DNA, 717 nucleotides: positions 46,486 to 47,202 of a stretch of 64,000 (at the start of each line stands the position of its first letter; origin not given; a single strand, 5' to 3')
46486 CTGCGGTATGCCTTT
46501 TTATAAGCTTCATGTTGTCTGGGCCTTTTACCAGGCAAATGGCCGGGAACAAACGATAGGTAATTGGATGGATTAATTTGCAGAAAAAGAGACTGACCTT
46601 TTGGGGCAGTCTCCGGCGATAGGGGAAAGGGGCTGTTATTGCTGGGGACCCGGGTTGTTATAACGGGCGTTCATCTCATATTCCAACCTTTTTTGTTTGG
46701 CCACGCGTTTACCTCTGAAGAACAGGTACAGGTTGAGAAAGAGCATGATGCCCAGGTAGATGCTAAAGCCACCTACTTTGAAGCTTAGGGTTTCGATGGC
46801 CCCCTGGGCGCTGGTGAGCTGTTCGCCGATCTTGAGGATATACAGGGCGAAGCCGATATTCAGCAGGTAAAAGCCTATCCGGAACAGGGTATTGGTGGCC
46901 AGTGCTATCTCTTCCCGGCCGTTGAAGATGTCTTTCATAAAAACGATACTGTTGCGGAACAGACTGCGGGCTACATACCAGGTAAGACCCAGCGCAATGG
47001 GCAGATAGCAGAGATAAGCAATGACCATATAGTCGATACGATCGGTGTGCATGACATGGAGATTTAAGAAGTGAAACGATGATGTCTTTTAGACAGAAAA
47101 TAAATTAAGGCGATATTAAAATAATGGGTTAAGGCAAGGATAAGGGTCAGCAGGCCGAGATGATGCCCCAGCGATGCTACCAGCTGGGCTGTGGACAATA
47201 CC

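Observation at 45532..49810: GG-leader peptide gene clustered with a Crp/Fnr regulator, two paralogous small membrane proteins and a divergent B12-binding radical SAM enzyme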

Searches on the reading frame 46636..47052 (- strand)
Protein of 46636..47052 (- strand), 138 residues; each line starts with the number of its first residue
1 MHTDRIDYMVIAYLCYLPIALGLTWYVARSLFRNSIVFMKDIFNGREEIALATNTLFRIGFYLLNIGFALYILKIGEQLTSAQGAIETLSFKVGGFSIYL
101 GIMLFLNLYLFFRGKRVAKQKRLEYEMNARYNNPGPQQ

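Call 3: search_protein_families(library=pfam, proteins=[window:46636-47052:-], max_evalue=0.01)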
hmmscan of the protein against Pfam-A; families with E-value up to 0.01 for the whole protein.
window:46636-47052:- (138 aa): 0 families

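Call 4: search_protein_families(library=ncbifam, proteins=[window:46636-47052:-], max_evalue=0.01)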
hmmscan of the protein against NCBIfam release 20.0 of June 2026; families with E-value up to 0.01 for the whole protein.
window:46636-47052:- (138 aa): 0 families

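Call 35: find_homologous_proteins(query=window:46636-47052:-, max_evalue=0.001)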
Query window:46636-47052:- (138 aa): 4758 proteins with E <= 0.001 among 4763 candidates; the best 120 are listed.
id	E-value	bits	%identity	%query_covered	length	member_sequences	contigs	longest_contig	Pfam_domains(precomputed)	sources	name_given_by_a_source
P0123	5.1e-85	300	100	100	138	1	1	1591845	-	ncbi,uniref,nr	ncbi:hypothetical protein [Taibaiella koreensis]|uniref:hypothetical protein n=1 Tax=Taibaiella kore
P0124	3.0e-76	272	93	100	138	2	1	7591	-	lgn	-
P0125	1.4e-72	260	88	100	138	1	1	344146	-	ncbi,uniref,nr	ncbi:hypothetical protein [Taibaiella helva]|uniref:hypothetical protein n=1 Tax=Taibaiella helva Ta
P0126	9.3e-72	257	88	100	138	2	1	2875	-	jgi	-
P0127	1.2e-64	234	83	96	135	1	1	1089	-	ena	-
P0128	4.0e-64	233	83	96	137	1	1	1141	-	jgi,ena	jgi:predicted PurR-regulated permease PerM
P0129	4.4e-64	233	83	96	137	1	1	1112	-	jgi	jgi:predicted PurR-regulated permease PerM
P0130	1.0e-63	231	83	96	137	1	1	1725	-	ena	-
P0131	1.2e-63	231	82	96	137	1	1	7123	-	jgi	jgi:hypothetical protein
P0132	1.7e-63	231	83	96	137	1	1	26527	-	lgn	-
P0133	2.7e-63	230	80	97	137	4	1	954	-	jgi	jgi:hypothetical protein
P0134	3.5e-63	230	78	97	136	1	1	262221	-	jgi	jgi:predicted PurR-regulated permease PerM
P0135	4.6e-63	229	78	97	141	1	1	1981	-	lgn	-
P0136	5.5e-63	229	84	93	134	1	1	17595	-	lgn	-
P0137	7.7e-63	229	81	97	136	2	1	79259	-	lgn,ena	-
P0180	1.4e-54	202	73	96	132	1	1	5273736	-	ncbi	ncbi:hypothetical protein ACTHGU_10740 [Chitinophagaceae bacterium MMS25-I14]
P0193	7.5e-53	196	73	93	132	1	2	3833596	-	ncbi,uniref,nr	ncbi:hypothetical protein [Niabella beijingensis]|uniref:hypothetical protein n=1 Tax=Niabella beiji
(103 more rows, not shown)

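Call 36: find_encoding_contigs(protein=P0193, flank=5000, max_places=2)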
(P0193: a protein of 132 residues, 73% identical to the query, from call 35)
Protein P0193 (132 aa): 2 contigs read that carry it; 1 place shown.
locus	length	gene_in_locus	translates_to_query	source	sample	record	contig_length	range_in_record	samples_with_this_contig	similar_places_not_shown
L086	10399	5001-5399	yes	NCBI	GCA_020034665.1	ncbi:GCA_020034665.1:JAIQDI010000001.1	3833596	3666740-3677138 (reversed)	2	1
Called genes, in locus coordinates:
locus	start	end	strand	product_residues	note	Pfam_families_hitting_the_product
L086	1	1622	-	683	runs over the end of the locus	PF01435:Peptidase_M48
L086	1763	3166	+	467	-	PF00282:Pyridoxal_deC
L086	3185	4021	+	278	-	-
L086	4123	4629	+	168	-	-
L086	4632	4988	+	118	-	-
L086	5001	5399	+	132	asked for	-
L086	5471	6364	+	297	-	PF01370:Epimerase, PF16363:GDP_Man_Dehyd (weak), PF08338:DUF1731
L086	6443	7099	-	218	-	PF01325:Fe_dep_repress, PF02742:Fe_dep_repr_C, PF04023:FeoA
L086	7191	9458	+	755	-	PF13620:CarboxypepD_reg, PF13715:CarbopepD_reg_2, PF07715:Plug, PF00593:TonB_dep_Rec_b-barrel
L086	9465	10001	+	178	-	PF03190:Thioredox_DsbH (weak), PF13098:Thioredoxin_2, PF13899:Thioredoxin_7 (weak)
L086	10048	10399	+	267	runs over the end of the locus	PF00905:Transpeptidase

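Call 37: find_encoding_contigs(protein=P0180, flank=5000, max_places=2)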
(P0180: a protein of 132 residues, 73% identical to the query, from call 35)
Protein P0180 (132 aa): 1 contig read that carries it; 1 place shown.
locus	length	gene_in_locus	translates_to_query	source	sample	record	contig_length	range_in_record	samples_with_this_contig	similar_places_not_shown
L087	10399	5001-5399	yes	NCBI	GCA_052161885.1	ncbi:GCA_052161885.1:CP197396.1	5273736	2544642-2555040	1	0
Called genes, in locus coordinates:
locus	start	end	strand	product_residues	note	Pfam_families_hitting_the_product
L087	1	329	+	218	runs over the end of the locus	PF03379:CcmB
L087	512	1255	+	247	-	PF01578:Cytochrom_C_asm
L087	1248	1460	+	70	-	PF20077:CcmD_alt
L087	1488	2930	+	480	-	PF02812:ELFV_dehydrog_N, PF00208:ELFV_dehydrog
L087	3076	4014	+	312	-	PF13026:DUF3887, PF01551:Peptidase_M23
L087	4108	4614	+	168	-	PF12802:MarR_2 (weak)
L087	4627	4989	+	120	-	-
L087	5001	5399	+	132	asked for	-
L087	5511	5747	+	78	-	PF07866:DUF1653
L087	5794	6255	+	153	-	PF14376:Haem_bd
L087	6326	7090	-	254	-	-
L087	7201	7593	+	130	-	PF00903:Glyoxalase, PF13669:Glyoxalase_4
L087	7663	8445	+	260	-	-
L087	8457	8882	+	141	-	-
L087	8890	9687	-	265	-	PF19458:DUF5995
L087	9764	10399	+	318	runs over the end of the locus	PF01841:Transglut_core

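Call 38: find_encoding_contigs(protein=P0125, flank=8000, max_places=2)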
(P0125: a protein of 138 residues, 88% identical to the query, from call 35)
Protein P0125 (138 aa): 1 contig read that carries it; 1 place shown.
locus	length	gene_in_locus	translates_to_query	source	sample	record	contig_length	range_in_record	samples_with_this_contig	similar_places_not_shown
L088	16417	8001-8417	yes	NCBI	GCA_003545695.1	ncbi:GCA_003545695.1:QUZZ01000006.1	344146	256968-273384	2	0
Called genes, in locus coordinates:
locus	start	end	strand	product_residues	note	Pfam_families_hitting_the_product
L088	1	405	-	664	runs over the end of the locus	PF07715:Plug (weak), PF00593:TonB_dep_Rec_b-barrel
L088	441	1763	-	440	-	PF22807:TrAA12, PF23500:DUF7133, PF07995:GSDH, PF22807:TrAA12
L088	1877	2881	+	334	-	PF03631:Virul_fac_BrkB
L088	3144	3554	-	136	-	PF02566:OsmC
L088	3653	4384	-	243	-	PF08241:Methyltransf_11, PF08242:Methyltransf_12 (weak), PF13649:Methyltransf_25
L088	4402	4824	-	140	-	-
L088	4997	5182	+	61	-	PF07432:Hc1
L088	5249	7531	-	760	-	PF04055:Radical_SAM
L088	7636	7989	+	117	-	-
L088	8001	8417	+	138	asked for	-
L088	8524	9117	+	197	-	PF00027:cNMP_binding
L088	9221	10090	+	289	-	PF02678:Pirin, PF17954:Pirin_C_2 (faint), PF05726:Pirin_C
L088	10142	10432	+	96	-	PF14542:Acetyltransf_CG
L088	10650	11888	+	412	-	PF04851:ResIII, PF00270:DEAD, PF00271:Helicase_C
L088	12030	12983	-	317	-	PF03734:YkuD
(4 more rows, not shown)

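Call 77: search_protein_families(library=padloc, proteins=[window:46636-47052:-], max_evalue=0.01)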
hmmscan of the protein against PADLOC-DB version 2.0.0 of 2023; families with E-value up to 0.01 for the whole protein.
window:46636-47052:- (138 aa): 0 families

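Call 90: search_protein_families(library=pfam, proteins=[L086:4123-4629:+, L087:4108-4614:+], max_evalue=0.1)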
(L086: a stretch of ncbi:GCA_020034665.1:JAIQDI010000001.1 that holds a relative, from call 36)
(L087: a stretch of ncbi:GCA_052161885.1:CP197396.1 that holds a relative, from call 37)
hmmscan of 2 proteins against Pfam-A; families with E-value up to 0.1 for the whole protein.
L086:4123-4629:+ (168 aa): 6 families
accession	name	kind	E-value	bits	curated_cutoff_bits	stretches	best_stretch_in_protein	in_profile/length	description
PF01978.25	TrmB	-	5.5e-05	23.4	25.6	1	28-74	11-56/68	Sugar-specific transcriptional regulator TrmB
PF01022.26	HTH_5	-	0.0002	21.6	22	1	29-72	4-47/47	Bacterial regulatory protein, arsR family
PF12802.13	MarR_2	-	0.00067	20.2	27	1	27-80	5-60/61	MarR family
PF12840.13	HTH_20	-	0.0088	16.4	27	1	33-70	13-48/51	Helix-turn-helix domain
PF22168.2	DIP2311-like_C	-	0.016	15.9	27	1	41-78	20-56/63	Transcriptional regulator DIP2311-like, C-terminal domain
PF04079.22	SMC_ScpB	-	0.016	15.2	27.4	0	28-65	1-38/160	Segregation and condensation complex subunit ScpB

L087:4108-4614:+ (168 aa): 8 families
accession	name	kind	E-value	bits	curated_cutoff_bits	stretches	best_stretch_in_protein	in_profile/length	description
PF12802.13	MarR_2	-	6.3e-07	29.9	27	1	26-80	4-60/61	MarR family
PF01022.26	HTH_5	-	0.00017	21.8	22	1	30-72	5-47/47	Bacterial regulatory protein, arsR family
PF01047.28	MarR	-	0.0025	18.1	24.6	1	28-81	4-58/59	MarR family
PF08279.18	HTH_11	-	0.0034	17.7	25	1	28-69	3-45/55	HTH domain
PF01978.25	TrmB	-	0.0046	17.2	25.6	1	35-74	17-56/68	Sugar-specific transcriptional regulator TrmB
PF22168.2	DIP2311-like_C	-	0.013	16.2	27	1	41-72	20-51/63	Transcriptional regulator DIP2311-like, C-terminal domain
PF06874.16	FBPase_2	-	0.062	12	27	1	97-142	590-635/639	Firmicute fructose-1,6-bisphosphatase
PF18607.7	HTH_54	-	0.063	13.9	32.3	0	42-89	29-76/92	ParA helix turn helix domain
